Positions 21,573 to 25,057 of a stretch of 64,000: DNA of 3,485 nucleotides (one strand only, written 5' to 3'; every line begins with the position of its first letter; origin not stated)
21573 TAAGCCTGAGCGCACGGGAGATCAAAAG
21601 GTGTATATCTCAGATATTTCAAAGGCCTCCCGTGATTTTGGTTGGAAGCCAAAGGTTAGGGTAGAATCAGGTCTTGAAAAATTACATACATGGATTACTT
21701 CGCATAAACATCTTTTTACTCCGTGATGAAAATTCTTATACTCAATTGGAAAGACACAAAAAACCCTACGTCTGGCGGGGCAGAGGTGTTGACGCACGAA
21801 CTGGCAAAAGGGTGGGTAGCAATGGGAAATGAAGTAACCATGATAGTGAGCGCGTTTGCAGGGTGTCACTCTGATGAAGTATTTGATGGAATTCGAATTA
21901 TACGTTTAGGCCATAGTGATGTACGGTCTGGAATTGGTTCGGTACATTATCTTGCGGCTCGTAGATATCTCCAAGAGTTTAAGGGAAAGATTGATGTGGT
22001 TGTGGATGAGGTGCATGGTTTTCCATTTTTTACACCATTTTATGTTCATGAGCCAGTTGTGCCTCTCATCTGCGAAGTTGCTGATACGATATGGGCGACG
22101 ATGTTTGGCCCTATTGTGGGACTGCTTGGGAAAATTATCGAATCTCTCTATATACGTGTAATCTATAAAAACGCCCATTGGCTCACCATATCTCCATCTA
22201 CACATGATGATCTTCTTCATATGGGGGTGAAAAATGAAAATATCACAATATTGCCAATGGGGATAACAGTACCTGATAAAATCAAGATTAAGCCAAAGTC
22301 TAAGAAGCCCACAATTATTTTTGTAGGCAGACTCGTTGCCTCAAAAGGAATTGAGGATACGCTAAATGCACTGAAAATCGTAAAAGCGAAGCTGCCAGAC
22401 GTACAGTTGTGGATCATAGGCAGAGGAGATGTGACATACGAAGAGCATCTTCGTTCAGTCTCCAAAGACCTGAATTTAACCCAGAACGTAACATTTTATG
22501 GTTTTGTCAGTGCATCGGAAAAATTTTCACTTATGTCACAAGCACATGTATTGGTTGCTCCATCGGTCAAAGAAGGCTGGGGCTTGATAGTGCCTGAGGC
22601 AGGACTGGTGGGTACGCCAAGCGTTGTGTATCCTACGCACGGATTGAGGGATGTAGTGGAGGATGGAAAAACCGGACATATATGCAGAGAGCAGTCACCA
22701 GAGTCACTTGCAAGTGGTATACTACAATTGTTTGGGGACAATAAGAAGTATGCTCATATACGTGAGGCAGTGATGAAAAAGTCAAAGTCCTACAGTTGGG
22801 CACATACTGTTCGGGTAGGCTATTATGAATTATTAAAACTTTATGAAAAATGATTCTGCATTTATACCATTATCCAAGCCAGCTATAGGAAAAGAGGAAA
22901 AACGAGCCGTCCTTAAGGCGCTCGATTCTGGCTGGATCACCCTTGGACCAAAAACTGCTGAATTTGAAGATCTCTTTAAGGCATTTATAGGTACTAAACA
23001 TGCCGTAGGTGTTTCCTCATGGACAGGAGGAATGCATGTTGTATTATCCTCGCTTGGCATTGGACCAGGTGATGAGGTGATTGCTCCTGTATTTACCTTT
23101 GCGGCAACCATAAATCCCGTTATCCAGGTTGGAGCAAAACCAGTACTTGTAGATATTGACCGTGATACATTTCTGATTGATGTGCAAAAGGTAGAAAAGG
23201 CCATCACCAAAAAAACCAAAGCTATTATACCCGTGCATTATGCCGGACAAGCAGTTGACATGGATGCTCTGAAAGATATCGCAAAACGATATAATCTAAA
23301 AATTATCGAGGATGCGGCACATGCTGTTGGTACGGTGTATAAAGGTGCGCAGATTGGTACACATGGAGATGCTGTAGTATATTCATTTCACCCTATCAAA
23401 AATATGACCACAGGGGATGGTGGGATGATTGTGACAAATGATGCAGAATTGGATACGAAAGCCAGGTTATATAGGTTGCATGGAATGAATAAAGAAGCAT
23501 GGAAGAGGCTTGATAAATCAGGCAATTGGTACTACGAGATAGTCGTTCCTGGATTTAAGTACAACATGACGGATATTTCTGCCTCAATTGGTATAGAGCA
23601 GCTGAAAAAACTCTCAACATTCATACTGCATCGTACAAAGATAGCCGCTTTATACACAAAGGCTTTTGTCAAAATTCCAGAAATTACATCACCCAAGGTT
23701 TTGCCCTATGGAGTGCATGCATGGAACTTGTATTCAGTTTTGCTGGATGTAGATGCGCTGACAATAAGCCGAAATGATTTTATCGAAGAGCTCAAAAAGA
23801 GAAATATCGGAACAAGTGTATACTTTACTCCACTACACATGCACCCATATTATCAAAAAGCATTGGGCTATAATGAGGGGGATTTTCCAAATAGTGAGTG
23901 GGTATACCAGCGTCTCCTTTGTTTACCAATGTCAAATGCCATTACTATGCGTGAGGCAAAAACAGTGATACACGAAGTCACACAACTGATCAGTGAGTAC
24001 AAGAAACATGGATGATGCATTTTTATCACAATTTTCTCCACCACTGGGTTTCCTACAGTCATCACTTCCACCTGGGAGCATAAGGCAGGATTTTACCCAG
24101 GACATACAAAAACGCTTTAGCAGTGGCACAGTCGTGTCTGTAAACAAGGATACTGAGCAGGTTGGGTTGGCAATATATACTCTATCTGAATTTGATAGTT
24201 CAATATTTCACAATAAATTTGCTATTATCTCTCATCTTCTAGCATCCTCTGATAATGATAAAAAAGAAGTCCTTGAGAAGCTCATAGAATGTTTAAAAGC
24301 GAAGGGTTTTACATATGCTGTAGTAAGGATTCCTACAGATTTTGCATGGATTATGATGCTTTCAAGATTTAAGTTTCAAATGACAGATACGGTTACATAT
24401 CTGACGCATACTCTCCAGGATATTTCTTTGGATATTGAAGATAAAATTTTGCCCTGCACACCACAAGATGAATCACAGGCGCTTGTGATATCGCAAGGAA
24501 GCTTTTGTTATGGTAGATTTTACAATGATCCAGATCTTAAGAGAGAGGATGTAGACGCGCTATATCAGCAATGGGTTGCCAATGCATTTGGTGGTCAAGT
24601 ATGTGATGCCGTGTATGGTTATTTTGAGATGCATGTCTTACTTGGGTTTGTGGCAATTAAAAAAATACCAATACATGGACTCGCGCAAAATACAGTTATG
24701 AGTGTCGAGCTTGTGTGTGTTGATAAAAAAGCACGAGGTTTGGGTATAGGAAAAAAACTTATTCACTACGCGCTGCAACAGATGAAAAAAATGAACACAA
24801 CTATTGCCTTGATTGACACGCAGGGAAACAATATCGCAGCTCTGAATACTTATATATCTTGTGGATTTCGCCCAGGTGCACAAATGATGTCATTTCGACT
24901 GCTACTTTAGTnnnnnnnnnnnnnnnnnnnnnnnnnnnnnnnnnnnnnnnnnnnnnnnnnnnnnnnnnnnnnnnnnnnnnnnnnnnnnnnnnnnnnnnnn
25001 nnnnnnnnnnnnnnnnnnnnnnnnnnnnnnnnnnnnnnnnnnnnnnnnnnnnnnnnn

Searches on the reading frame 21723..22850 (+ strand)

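Call 71: search_protein_families(library=pfam, proteins=[window:21723-22850:+], max_evalue=0.001)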
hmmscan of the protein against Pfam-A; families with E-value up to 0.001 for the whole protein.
window:21723-22850:+ (376 aa): 5 families
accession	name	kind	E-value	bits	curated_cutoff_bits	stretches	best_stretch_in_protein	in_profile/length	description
PF00534.26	Glycos_transf_1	-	1.9e-35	122.3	26.4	1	188-350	8-169/172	Glycosyl transferases group 1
PF13692.12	Glyco_trans_1_4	-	2.4e-30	106.1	27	1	195-339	1-142/142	Glycosyl transferases group 1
PF20706.3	GT4-conflict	-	2.8e-16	59.9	26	1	164-315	164-323/385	Family 4 Glycosyltransferase in conflict systems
PF13439.12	Glyco_transf_4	-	7.8e-14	52.5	28.5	1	18-181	2-166/170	Glycosyltransferase Family 4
PF13579.12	Glyco_trans_4_4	-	2e-10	41.7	29.7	1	18-180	1-158/158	Glycosyl transferase 4-like domain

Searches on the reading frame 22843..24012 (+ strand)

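Call 71: search_protein_families(library=pfam, proteins=[window:22843-24012:+], max_evalue=0.001)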
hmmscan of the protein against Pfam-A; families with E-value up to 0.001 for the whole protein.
window:22843-24012:+ (390 aa): 5 families
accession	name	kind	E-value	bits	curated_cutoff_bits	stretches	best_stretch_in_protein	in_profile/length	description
PF01041.23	DegT_DnrJ_EryC1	-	2.6e-131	438.6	19.8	1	14-379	2-359/360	DegT/DnrJ/EryC1/StrS aminotransferase family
PF00155.27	Aminotran_1_2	-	4.4e-09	36.4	19.7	1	35-165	38-193/361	Aminotransferase class I and II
PF01212.27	Beta_elim_lyase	-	0.00012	22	27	1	36-214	32-227/288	Beta-eliminating lyase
PF00266.25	Aminotran_5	-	0.00044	19.8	21.5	1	40-163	47-181/371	Aminotransferase class-V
PF05889.19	SepSecS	-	0.00059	19.1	21.1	1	61-200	83-237/389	O-phosphoseryl-tRNA(Sec) selenium transferase, SepSecS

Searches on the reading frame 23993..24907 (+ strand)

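Call 71: search_protein_families(library=pfam, proteins=[window:23993-24907:+], max_evalue=0.001)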
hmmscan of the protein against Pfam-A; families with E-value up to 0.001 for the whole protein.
window:23993-24907:+ (305 aa): 5 families
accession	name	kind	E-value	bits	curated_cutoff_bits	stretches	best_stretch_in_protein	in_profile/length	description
PF00583.31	Acetyltransf_1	-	1e-11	45.5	20.7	1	191-292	24-116/116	Acetyltransferase (GNAT) family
PF13508.13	Acetyltransf_7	-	6.7e-09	36.4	27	1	216-293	14-83/84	Acetyltransferase (GNAT) domain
PF13673.13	Acetyltransf_10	-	7.6e-08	32.8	23.6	1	183-295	6-110/128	Acetyltransferase (GNAT) domain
PF13527.13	Acetyltransf_9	-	0.00058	20.3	25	0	224-273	62-110/127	Acetyltransferase (GNAT) domain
PF14542.12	Acetyltransf_CG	-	0.00072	20.1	30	0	232-272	21-61/80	GCN5-related N-acetyl-transferase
